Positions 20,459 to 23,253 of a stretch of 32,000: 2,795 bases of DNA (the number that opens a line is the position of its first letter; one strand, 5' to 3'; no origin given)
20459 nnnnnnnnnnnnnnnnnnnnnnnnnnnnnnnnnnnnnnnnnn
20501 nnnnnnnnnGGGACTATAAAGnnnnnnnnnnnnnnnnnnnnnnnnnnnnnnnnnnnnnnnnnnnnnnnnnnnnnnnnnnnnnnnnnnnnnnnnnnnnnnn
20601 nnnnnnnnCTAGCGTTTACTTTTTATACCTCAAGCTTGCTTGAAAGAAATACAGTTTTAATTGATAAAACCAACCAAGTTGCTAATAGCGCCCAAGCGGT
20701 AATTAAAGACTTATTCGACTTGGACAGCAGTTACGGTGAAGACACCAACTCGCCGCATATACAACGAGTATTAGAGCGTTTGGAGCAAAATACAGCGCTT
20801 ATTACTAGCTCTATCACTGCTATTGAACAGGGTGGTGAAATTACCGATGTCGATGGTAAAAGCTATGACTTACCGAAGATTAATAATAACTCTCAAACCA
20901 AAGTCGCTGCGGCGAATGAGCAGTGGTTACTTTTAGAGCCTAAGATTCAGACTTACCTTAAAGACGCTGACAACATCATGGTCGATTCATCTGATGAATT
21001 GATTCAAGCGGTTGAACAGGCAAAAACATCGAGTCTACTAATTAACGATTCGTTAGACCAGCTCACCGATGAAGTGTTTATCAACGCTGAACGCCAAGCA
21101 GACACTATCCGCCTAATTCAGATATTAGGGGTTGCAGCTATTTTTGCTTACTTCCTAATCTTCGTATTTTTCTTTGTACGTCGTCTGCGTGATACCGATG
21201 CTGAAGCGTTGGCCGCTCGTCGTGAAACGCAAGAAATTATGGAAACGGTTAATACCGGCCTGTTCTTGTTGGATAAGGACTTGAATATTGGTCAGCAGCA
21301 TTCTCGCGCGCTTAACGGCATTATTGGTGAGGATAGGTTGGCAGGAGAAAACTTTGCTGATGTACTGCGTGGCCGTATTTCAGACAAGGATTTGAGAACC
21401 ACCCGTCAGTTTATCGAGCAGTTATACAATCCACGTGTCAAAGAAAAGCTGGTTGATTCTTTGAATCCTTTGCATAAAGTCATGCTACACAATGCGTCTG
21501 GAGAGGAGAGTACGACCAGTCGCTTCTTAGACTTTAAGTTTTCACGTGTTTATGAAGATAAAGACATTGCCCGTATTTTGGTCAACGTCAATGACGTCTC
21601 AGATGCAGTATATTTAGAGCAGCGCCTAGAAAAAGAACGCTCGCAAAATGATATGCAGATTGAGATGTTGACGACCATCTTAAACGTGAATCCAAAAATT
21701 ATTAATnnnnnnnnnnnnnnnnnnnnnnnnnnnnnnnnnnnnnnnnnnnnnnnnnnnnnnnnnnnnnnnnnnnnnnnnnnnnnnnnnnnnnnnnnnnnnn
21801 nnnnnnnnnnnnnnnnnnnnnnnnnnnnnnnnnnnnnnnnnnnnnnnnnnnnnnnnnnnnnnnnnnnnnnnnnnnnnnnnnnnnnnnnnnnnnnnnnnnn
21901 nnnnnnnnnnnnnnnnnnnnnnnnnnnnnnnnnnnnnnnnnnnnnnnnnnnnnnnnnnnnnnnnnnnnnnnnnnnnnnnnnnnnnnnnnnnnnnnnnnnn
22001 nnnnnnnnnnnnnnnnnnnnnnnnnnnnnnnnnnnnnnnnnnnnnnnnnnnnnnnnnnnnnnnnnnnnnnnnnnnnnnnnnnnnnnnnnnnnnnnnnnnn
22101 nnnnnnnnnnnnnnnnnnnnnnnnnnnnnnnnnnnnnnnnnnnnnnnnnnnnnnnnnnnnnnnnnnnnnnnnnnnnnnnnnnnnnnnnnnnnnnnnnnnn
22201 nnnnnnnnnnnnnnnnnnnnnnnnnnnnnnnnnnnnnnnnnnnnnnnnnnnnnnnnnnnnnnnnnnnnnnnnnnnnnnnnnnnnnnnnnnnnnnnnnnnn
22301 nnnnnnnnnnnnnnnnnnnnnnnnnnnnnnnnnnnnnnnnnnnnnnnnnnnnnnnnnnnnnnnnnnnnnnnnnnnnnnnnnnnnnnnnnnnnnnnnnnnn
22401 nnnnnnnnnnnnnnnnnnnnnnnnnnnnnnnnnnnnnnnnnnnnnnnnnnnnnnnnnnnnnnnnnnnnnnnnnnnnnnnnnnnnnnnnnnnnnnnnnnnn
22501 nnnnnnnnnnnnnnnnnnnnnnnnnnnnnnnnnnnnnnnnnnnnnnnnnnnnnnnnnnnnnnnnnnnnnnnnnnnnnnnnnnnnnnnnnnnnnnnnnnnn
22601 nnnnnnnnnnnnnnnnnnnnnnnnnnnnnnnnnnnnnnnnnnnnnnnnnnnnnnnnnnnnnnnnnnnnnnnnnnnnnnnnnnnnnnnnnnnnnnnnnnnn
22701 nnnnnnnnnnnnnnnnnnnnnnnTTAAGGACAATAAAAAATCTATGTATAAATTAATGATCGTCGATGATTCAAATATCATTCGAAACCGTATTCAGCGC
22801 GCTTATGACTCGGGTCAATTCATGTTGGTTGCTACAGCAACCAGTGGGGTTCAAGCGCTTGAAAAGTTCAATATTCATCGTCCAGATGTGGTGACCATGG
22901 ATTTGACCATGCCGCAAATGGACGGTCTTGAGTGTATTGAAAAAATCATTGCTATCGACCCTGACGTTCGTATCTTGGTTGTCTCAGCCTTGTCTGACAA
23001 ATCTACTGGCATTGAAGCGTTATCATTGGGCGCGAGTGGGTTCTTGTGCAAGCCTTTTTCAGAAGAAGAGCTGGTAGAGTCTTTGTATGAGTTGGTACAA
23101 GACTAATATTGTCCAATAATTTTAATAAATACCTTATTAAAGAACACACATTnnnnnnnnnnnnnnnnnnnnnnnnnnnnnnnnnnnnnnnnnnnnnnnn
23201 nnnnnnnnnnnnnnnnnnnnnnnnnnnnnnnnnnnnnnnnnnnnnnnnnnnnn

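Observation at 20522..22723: Transmembrane class-II (CheA-type) kinase lacking P2, P3 and P5 domains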

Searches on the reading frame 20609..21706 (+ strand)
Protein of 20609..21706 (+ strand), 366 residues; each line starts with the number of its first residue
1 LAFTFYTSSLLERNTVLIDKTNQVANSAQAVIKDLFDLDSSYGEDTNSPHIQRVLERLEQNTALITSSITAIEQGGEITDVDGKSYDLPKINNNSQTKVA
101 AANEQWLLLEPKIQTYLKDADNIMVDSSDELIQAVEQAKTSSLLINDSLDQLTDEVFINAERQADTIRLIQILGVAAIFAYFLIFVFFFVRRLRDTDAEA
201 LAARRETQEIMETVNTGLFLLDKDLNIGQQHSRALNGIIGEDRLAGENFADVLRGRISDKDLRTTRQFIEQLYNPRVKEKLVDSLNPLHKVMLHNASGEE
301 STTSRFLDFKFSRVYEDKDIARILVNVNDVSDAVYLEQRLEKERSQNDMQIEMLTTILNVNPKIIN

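Call 60: predict_structure(alignment_id=A2)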
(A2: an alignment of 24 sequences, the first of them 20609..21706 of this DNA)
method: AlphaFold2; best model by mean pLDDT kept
length: 366 residues; sequences in the alignment: 24
mean_pLDDT: 84.2   pTM: 0.52
mean pLDDT of the five models: 84.2, 83.2, 82.3, 80.7, 80.6
residues with pLDDT >= 90: 140; 70-90: 200; 50-70: 20; < 50: 6
segments of 3 or more residues with pLDDT < 50: 298-301
pLDDT, mean of each block of 10 residues (from residue 1): 89 91 93 93 85 93 92 86 84 90 94 91 82 93 93 92 91 94 94 90 80 77 82 76 79 80 84 79 76 61 73 81 85 84 81 64 52
secondary structure, 60 per line:
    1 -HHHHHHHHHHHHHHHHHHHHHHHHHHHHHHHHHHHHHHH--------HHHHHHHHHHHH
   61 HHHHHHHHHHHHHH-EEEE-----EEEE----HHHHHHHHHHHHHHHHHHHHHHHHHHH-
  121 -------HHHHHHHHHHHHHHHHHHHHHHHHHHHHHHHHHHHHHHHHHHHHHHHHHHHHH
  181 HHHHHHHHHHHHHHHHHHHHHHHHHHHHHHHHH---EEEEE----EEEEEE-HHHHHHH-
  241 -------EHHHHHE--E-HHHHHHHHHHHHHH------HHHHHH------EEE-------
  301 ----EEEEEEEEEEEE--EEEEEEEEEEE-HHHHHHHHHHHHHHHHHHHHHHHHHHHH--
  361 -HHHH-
elements in order: H2-40 H49-74 E76-79 E85-88 H93-119 H128-213 E217-221 E226-231 H233-239 H249-253 H259-272 H279-284 E291-293 E305-316 E319-329 H331-358 H362-365

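Call 63: fold_search(model_id=the predicted structure, library=pdb)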
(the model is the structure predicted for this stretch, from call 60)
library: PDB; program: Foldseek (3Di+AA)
matches with E <= 10: 919; with E <= 0.001: 5
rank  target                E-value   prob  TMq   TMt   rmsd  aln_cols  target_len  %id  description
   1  9a5d_A                3.4e-06  1.00  0.34  0.22  24.0       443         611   11  Integrative model of WALK-YYCH by crosslinking MS and deep learning (released 2024-09-18)
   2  8js5_G                3.3e-05  1.00  0.30  0.43   4.1       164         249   16  Dimeric PAS domains of oxygen sensor FixL with ferric unliganded heme (released 2024-06-26)
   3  5xgb                  4.4e-04  1.00  0.26  0.18   5.2       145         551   17  Crystal structure of the PAS-GGDEF-EAL domain of PA0861 from Pseudomonas aeruginosa (released 2017-12-20)
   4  3k3c_C                6.5e-04  1.00  0.31  0.69   3.7       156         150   16  The N-terminal PAS domain crystal structure of Rv1364c from Mycobacterium tuberculosis at 1.62 (released 2010-09-29)
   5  5xge                  8.0e-04  1.00  0.26  0.18   5.0       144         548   15  Crystal structure of the PAS-GGDEF-EAL domain of PA0861 from Pseudomonas aeruginosa in complex with cyclic di-GMP (released 2017-12-20)
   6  9vf7_D                1.0e-03  1.00  0.26  0.61   5.4       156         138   17  Structure of Meiothermus ruber Mrub_1259 LOV domain with N- and C-terminal alpha helices (MrLOVe) (released 2025-06-25)
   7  9bkv_A                1.2e-03  1.00  0.28  0.14   4.3       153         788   17  DosP R97A bent form (released 2024-11-20)
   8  5xgd                  1.3e-03  1.00  0.25  0.18   5.4       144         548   14  Crystal structure of the PAS-GGDEF-EAL domain of PA0861 from Pseudomonas aeruginosa in complex with GTP (released 2017-12-20)
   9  3k3c_A                1.6e-03  1.00  0.30  0.64   4.2       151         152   16  The N-terminal PAS domain crystal structure of Rv1364c from Mycobacterium tuberculosis at 1.62 (released 2010-09-29)
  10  8bsb_B                2.2e-03  1.00  0.30  0.59   4.7       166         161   12  Vc1313-LBD bound to D-lysine (released 2023-06-07)
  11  8bsa_B                2.4e-03  1.00  0.29  0.60   5.0       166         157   12  Vc1313-LBD bound to D-arginine (released 2023-06-07)
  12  8bsb_A                2.7e-03  1.00  0.30  0.60   5.0       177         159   11  Vc1313-LBD bound to D-lysine (released 2023-06-07)
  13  3k3d                  2.9e-03  1.00  0.26  0.69   6.8       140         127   15  The N-terminal PAS domain crystal structure of RV1364C from Mycobacterium Tuberculosis at 2.3 angstrom (released 2010-09-29)
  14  1f1m_A                3.0e-03  0.99  0.20  0.33   7.4       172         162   17  CRYSTAL STRUCTURE OF OUTER SURFACE PROTEIN C (OSPC) (released 2001-04-04)
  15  8bsa_A                4.8e-03  1.00  0.30  0.60   5.1       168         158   12  Vc1313-LBD bound to D-arginine (released 2023-06-07)
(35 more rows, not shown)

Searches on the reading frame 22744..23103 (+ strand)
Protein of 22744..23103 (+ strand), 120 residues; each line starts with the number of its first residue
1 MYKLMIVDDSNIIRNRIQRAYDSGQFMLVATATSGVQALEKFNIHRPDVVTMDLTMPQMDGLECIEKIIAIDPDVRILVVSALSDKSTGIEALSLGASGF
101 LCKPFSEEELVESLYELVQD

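Call 3: search_protein_families(library=pfam, proteins=[window:22744-23103:+], max_evalue=1)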
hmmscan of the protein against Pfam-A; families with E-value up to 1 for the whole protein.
window:22744-23103:+ (120 aa): 1 family
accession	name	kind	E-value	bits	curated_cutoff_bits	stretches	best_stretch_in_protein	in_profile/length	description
PF00072.30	Response_reg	-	1.9e-28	99.3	30.2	1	5-114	2-110/111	Response regulator receiver domain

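Call 4: search_protein_families(library=ncbifam, proteins=[window:22744-23103:+], max_evalue=1)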
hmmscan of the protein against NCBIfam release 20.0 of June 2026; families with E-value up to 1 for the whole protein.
window:22744-23103:+ (120 aa): 103 families (the best 25 are shown)
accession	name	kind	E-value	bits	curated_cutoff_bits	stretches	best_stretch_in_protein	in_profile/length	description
NF001965.0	PRK00742.1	subfamily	5.4e-27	94.9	293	1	2-109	4-113/357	chemotaxis-specific protein-glutamate methyltransferase CheB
NF041367.1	CheY_Halo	equivalog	8.4e-24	84.2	200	1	5-117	2-113/114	chemotaxis protein CheY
NF045505.1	RR_RssB_Pseudo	equivalog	1.4e-20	73.7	700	1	3-112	7-115/394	two-component system response regulator RssB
NF009206.0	PRK12555.1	subfamily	4.6e-20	71.9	342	1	3-108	2-109/340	chemotaxis-specific protein-glutamate methyltransferase CheB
NF008469.0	PRK11361.1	equivalog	7e-20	71.1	714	1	3-110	6-112/461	acetoacetate metabolism transcriptional regulator AtoC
NF007935.0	PRK10651.1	equivalog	2.6e-19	69.3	250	1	3-116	8-122/216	two-component system response regulator NarL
NF045944.1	ResRegRpaBCyano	equivalog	4.3e-19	68.8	330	1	5-112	1-106/229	response regulator transcription factor RpaB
NF011896.0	PRK15369.1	equivalog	2.5e-18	66.5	242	1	2-112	4-115/211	two component system response regulator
TIGR01818.1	ntrC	equivalog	4.9e-18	65.2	558.6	1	5-111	2-107/463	nitrogen regulation protein NR(I)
NF007018.1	PRK09483.1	equivalog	7.1e-18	65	280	1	1-114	1-115/217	UvrY/SirA/GacA family response regulator transcription factor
NF052445.1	RespRegMctR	equivalog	7.1e-17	61.5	300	1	3-115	3-116/205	two-component system response regulator MctR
TIGR02875.1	spore_0_A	equivalog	7.2e-17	61.5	200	1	3-119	4-123/262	sporulation transcription factor Spo0A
NF007969.0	PRK10693.1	equivalog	8.3e-17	61.2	329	1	3-108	9-113/337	two-component system response regulator RssB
NF040689.1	MtrAB_MtrA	equivalog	3.4e-16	59.3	300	1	5-112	2-107/219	MtrAB system response regulator MtrA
TIGR02915.1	PEP_resp_reg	equivalog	6.5e-16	58.2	502.6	1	4-110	1-109/445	PEP-CTERM-box response regulator transcription factor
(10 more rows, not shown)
